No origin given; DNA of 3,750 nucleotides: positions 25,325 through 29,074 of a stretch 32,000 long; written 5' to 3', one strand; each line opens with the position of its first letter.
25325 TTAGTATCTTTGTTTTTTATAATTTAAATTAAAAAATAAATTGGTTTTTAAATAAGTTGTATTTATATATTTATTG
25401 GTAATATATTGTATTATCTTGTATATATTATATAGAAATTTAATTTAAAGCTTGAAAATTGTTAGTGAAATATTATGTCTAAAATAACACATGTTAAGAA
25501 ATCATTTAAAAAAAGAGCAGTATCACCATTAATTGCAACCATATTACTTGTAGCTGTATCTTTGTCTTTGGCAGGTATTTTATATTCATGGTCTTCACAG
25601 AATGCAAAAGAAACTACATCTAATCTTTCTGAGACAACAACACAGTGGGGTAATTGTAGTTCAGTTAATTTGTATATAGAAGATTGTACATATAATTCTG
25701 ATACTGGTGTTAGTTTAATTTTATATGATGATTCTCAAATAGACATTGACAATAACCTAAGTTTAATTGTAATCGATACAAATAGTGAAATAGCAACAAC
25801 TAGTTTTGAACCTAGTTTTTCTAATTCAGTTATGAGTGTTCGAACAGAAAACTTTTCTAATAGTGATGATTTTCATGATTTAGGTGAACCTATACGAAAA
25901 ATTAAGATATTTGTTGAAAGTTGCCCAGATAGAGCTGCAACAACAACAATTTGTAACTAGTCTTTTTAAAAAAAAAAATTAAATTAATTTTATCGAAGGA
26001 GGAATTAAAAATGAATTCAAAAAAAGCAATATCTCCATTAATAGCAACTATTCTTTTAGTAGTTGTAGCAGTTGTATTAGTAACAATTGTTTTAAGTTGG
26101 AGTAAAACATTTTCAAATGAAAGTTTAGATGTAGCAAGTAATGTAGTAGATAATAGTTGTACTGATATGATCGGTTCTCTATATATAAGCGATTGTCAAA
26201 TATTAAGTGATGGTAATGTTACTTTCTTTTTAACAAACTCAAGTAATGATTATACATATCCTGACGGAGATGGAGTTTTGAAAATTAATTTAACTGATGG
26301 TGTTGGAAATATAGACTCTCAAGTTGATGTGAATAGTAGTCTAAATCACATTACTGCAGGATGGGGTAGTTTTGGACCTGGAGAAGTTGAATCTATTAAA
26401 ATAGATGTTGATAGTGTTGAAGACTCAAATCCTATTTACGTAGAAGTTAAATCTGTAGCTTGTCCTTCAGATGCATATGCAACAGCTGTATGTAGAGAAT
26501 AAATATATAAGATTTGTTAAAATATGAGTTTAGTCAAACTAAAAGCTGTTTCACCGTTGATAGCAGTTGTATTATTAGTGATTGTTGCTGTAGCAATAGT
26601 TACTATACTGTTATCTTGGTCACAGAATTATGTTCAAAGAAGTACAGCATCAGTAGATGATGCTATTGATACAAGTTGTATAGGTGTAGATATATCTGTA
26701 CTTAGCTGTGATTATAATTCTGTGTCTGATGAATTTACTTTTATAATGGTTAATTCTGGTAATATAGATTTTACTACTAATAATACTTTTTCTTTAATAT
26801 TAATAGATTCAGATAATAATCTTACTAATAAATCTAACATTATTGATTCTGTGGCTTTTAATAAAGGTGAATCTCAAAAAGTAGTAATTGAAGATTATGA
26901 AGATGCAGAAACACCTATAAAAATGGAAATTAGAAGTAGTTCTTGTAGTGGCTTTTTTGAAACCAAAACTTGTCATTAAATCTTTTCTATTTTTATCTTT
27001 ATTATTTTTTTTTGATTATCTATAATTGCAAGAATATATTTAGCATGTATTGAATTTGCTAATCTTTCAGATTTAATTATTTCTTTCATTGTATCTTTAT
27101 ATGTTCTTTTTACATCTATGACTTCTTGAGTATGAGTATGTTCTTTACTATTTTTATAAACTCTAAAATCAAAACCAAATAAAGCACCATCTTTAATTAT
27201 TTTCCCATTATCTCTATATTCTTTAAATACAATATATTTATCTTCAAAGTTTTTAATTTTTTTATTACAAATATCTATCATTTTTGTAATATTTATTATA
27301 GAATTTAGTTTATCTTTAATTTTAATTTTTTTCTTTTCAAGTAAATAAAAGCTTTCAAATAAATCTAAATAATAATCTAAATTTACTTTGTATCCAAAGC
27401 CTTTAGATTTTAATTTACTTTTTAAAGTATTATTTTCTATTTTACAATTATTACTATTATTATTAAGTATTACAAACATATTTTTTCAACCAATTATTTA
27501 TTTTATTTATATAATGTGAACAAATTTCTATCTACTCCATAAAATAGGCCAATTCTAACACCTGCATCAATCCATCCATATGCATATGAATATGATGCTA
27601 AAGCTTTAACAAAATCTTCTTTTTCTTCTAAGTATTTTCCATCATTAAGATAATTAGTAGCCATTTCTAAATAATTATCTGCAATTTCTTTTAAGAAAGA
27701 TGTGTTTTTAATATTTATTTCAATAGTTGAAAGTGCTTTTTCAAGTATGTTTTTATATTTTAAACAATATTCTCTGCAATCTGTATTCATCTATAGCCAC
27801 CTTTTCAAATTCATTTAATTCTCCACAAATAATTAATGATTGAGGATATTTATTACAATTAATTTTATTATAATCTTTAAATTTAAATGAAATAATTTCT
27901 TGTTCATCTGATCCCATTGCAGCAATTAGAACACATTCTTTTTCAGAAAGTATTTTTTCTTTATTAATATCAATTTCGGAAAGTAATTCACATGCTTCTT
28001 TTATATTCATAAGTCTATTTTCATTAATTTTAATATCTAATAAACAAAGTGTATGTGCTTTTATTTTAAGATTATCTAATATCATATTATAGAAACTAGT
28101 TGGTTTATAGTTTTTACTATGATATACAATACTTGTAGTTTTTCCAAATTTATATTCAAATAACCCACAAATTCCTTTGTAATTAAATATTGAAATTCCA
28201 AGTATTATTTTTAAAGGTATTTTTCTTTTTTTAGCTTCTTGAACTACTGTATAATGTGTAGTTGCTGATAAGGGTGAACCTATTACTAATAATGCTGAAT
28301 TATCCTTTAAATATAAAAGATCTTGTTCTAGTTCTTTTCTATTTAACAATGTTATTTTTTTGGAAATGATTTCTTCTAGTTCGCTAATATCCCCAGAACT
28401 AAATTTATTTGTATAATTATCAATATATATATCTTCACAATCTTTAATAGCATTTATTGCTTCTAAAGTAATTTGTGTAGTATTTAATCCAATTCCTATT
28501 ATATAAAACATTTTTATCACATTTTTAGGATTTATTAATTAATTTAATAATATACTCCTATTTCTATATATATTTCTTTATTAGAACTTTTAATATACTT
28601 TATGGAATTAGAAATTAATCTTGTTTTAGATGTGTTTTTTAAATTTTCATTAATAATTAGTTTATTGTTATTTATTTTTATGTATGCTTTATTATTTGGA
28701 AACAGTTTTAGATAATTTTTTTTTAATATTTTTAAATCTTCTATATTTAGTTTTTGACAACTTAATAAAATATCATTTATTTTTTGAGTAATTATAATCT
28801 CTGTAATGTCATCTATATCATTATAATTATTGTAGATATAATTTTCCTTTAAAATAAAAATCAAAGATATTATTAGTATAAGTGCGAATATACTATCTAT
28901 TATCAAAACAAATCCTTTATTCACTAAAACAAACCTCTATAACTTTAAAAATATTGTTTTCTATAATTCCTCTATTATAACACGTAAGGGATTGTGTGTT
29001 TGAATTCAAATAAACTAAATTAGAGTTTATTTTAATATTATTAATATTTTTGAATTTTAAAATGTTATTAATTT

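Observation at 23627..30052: Bipartite type IV pilus-like locus with two pilin classes and no motor ATPase or prepilin peptidase in reach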

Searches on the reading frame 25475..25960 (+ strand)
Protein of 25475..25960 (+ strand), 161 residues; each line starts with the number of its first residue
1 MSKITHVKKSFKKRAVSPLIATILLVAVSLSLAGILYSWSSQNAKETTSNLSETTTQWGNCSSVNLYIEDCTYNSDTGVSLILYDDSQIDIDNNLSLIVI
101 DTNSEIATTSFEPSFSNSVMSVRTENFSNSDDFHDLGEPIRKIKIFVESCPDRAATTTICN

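Call 4: search_protein_families(library=pfam, max_evalue=1, proteins=[window:25475-25960:+])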
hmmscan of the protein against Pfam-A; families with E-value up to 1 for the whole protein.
window:25475-25960:+ (161 aa): 1 family
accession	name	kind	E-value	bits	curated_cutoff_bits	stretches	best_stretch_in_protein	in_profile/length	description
PF07790.16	Pilin_N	-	0.032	15.5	25.2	1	14-39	1-26/78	Archaeal Type IV pilin, N-terminal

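Call 5: search_protein_families(library=ncbifam, max_evalue=1, proteins=[window:25475-25960:+])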
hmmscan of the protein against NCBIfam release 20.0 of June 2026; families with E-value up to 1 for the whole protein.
window:25475-25960:+ (161 aa): 5 families
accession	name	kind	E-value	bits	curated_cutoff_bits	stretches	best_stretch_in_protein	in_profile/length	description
NF046073.1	UpsA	equivalog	4.4e-08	33.3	130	1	13-106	1-92/136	pilin subunit UpsA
TIGR02537.2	arch_flag_Nterm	domain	1.2e-07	31.1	20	1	13-42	2-31/33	archaellin/type IV pilin N-terminal domain-containing protein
NF053738.1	S2SprSpoIIQBc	equivalog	0.011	15.4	250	1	2-57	10-62/232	stage II sporulation protein SpoIIQ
NF047528.1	LIMLP_03685_anti-sigma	equivalog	0.023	13.9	200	1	8-65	51-107/347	LIMLP_03685 family anti-sigma factor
TIGR00439.2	FtsX_Gneg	equivalog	0.097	11.9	255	1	18-71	18-63/292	permease-like cell division protein FtsX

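Call 73: search_solved_structures(query=A6, max_evalue=10, show_alignments=2)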
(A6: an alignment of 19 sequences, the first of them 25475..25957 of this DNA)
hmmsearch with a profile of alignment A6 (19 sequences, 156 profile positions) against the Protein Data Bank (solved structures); distinct sequences matched with E-value up to 10: 24.
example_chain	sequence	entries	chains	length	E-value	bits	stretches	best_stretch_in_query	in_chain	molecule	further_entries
5kyh_A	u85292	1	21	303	0.0026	20.8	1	10-52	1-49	Iho670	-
8fk7_A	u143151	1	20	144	0.017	18.2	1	5-45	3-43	Flagellin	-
3j1r_A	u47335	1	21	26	0.018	18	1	10-35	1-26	archaeal adhesion filament core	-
8gi2_A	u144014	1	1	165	0.12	15.4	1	6-30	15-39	Natrinema pilin, PilA2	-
5u1b_A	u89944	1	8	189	0.19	14.7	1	39-107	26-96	MtrE protein,Ferritin chimera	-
3bve_A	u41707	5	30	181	0.2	14.6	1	39-107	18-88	Ferritin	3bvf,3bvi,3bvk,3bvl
3egm_A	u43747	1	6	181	0.2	14.6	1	39-107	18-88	Ferritin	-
5c6f_A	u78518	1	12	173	0.27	14.2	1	39-106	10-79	Bacterial non-heme ferritin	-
3gf0_A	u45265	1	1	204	0.3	14.1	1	65-119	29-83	dCTP deaminase, dUMP-forming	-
1ogh_A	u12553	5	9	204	0.3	14.1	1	65-119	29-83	BIFUNCTIONAL DEAMINASE/DIPHOSPHATASE | dCTP deaminase, dUMP-forming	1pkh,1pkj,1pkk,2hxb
2hxd_A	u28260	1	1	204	0.3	14.1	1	65-119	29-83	dCTP deaminase, dUMP-forming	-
9myg_A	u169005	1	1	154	0.36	13.8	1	5-31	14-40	Archaeal Type IV pilin N-terminal domain-containing protein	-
8rey_M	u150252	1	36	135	0.41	13.6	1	10-49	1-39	Flagellin-like protein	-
25ho_A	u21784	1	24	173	0.78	12.7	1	41-104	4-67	Bacterial non-heme ferritin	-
8fj5_A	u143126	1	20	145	0.83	12.6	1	5-31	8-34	Pilin_N domain-containing protein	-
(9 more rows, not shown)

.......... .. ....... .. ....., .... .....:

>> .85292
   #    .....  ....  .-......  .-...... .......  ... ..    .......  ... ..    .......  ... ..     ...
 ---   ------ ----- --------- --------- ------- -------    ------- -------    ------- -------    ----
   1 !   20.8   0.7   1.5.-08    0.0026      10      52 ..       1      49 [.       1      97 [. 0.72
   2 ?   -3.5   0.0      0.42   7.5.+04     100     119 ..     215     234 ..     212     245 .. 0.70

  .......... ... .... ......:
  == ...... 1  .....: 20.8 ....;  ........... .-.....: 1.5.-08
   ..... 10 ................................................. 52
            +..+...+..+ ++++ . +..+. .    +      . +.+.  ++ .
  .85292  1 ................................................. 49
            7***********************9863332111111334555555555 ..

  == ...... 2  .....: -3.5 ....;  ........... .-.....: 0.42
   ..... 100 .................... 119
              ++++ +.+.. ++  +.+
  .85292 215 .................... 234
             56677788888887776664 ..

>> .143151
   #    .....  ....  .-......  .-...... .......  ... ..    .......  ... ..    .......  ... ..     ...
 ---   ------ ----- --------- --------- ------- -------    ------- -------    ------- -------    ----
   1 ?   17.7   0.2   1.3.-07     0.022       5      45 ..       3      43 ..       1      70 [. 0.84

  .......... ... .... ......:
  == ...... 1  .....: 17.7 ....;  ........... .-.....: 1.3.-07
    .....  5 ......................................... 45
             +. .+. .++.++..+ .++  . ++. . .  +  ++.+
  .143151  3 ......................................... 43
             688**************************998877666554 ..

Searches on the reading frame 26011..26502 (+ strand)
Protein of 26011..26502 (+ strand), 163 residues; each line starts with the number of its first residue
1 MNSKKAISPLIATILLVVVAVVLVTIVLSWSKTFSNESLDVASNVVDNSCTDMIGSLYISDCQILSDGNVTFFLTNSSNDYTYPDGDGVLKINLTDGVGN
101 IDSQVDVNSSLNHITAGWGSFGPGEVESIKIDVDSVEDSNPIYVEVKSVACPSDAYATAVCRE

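Call 4: search_protein_families(library=pfam, max_evalue=1, proteins=[window:26011-26502:+])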
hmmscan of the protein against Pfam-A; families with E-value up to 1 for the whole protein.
window:26011-26502:+ (163 aa): 2 families
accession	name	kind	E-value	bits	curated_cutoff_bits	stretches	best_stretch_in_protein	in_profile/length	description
PF10717.14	ODV-E18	-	0.074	13.4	28.1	1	10-44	26-60/87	Occlusion-derived virus envelope protein ODV-E18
PF12704.14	MacB_PCD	-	0.32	11.7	27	0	12-90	3-62/207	MacB-like periplasmic core domain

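Call 5: search_protein_families(library=ncbifam, max_evalue=1, proteins=[window:26011-26502:+])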
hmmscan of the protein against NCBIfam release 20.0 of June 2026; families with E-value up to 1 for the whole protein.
window:26011-26502:+ (163 aa): 2 families
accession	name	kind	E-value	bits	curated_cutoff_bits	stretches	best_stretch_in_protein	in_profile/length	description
TIGR02537.2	arch_flag_Nterm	domain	2.4e-07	30.1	20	1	3-34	1-32/33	archaellin/type IV pilin N-terminal domain-containing protein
NF046073.1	UpsA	equivalog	4.2e-05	23.7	130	1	4-75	1-73/136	pilin subunit UpsA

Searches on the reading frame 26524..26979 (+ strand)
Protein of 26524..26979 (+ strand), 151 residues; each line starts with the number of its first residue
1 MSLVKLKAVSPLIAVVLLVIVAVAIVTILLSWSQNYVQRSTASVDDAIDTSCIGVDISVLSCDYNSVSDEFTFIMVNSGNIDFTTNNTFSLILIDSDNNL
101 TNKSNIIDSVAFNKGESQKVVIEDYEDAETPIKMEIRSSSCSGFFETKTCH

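Call 4: search_protein_families(library=pfam, max_evalue=1, proteins=[window:26524-26979:+])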
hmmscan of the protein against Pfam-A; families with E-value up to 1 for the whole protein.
window:26524-26979:+ (151 aa): 3 families
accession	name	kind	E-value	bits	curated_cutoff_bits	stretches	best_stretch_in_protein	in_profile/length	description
PF22852.1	SoxE_N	-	0.11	12.8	27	1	7-36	2-31/48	Sulfocyanin, N-terminal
PF07790.16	Pilin_N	-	0.31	12.3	25.2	1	7-48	1-46/78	Archaeal Type IV pilin, N-terminal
PF14221.11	DUF4330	-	0.54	10.8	27.6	0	9-49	14-56/167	Domain of unknown function (DUF4330)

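Call 5: search_protein_families(library=ncbifam, max_evalue=1, proteins=[window:26524-26979:+])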
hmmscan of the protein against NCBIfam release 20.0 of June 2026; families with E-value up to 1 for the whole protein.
window:26524-26979:+ (151 aa): 4 families
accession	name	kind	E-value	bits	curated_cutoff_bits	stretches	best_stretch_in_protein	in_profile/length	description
NF046073.1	UpsA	equivalog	0.0049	17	130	1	7-98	2-81/136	pilin subunit UpsA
TIGR02537.2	arch_flag_Nterm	domain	0.0052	16.3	20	1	7-32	3-28/33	archaellin/type IV pilin N-terminal domain-containing protein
NF040576.1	T2SS_GspM_XpsM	equivalog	0.18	11.4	60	1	12-47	2-37/180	type II secretion system protein GspM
NF051431.1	Rv0361_Cterm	subfamily_domain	0.19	11.9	37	1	12-50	6-45/140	Rv0361 family membrane protein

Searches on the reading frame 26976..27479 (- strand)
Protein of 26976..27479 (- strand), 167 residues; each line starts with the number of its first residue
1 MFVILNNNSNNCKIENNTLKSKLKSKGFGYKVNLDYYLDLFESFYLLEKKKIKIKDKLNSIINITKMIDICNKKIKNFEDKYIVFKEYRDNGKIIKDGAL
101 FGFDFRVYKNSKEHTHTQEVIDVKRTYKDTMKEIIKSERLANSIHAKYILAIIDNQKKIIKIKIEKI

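Call 7: search_protein_families(library=pfam, max_evalue=0.01, proteins=[window:26976-27479:-])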
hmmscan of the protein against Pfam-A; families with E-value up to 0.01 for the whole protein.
window:26976-27479:- (167 aa): 2 families
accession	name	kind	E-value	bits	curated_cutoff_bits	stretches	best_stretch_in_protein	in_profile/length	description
PF01974.23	tRNA_int_endo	-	1.6e-16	60.6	27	1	78-159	1-83/85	tRNA intron endonuclease, catalytic C-terminal domain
PF02778.19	tRNA_int_endo_N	-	2.7e-07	30.5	21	1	14-65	12-64/67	tRNA intron endonuclease, N-terminal domain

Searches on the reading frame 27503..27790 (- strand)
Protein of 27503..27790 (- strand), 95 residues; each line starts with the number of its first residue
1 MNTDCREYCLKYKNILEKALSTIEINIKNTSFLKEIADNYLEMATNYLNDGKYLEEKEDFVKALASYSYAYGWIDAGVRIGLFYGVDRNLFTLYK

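Call 7: search_protein_families(library=pfam, max_evalue=0.01, proteins=[window:27503-27790:-])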
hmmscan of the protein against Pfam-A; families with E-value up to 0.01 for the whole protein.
window:27503-27790:- (95 aa): 1 family
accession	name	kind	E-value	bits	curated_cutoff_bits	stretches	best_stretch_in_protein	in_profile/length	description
PF04010.18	DUF357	-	2.8e-26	91.8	29.4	1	11-83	1-73/73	Protein of unknown function (DUF357)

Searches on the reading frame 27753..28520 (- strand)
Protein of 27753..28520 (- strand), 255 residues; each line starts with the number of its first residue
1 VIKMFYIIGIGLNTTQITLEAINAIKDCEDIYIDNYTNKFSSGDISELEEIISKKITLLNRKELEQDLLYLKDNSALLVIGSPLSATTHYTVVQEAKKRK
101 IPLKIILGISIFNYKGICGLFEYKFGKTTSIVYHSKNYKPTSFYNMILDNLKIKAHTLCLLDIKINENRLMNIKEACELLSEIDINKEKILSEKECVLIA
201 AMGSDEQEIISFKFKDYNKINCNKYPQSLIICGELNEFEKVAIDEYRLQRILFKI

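Call 7: search_protein_families(library=pfam, max_evalue=0.01, proteins=[window:27753-28520:-])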
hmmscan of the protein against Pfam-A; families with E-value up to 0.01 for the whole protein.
window:27753-28520:- (255 aa): 1 family
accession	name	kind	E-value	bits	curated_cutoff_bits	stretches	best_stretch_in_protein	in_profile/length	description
PF00590.25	TP_methylase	-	5.5e-14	53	27.8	1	4-213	1-207/212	Tetrapyrrole (Corrin/Porphyrin) Methylases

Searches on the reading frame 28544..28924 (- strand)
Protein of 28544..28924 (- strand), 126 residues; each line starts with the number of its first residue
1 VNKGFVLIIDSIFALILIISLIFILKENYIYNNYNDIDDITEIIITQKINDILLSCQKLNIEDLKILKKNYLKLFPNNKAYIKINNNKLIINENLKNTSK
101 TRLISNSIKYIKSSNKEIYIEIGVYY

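Call 4: search_protein_families(library=pfam, max_evalue=1, proteins=[window:28544-28924:-])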
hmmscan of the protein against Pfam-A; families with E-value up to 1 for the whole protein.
window:28544-28924:- (126 aa): 2 families
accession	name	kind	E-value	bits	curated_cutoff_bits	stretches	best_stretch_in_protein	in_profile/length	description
PF23743.1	Beta-prop_BBS7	-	0.0046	16.8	27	1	23-66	101-144/299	BBS7 beta-propeller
PF25680.1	Mom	-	0.013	15.6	27.1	1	81-118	66-103/202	Mom protein family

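Call 5: search_protein_families(library=ncbifam, max_evalue=1, proteins=[window:28544-28924:-])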
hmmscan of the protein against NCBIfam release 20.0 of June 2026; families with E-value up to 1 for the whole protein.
window:28544-28924:- (126 aa): 1 family
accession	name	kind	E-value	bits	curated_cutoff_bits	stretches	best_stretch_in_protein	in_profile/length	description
NF003498.0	PRK05170.1-1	equivalog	0.14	12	256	1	49-107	43-99/148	YcgN family cysteine cluster protein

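Call 68: search_protein_families(library=pfam, alignment_id=A5, max_evalue=0.1)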
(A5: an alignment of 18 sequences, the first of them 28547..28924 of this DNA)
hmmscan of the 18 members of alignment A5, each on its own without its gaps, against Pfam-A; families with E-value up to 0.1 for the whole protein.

A. member 1, window:28547-28924:- (126 aa): 2 families
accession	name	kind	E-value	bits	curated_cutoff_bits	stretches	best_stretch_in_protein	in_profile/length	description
PF23743.1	Beta-prop_BBS7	-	0.0046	16.8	27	1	23-66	101-144/299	BBS7 beta-propeller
PF25680.1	Mom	-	0.013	15.6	27.1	1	81-118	66-103/202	Mom protein family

B. families by the number of members that match (of 18 scanned): 11 families
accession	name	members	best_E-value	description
PF05073.17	Baculo_p24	1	0.00083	Baculovirus P24 capsid protein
PF23743.1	Beta-prop_BBS7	1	0.0046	BBS7 beta-propeller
PF19478.4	TrbL_2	1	0.0062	TrbL/VirB6 plasmid conjugal transfer like protein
PF25680.1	Mom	1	0.013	Mom protein family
PF03588.20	Leu_Phe_trans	1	0.016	Leucyl/phenylalanyl-tRNA protein transferase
PF01922.23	SRP19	1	0.028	SRP19 protein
PF17659.7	RADX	1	0.029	RPA-related protein RADX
PF02263.25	GBP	1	0.037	Guanylate-binding protein, N-terminal domain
PF10794.15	DUF2606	1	0.038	Protein of unknown function (DUF2606)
PF10960.13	Holin_BhlA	1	0.05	BhlA holin family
PF19454.4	DUF5992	1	0.057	Family of unknown function (DUF5992)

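Call 82: predict_structure(protein=window:28544-28924:-)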
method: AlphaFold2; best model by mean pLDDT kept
length: 126 residues; sequences in the alignment: 1
mean_pLDDT: 54.3   pTM: 0.34
mean pLDDT of the five models: 54.3, 51.0, 49.0, 48.4, 40.3
residues with pLDDT >= 90: 0; 70-90: 18; 50-70: 58; < 50: 50
segments of 3 or more residues with pLDDT < 50: 26-39, 58-77, 85-98
pLDDT, mean of each block of 10 residues (from residue 1): 77 81 51 44 56 56 36 44 48 43 57 56 59
secondary structure, 60 per line:
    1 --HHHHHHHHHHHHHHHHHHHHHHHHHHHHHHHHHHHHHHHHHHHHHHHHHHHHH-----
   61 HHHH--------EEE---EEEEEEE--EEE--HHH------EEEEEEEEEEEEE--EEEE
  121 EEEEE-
elements in order: H3-55 H61-64 E73-75 E79-85 E88-90 E102-114 E117-125
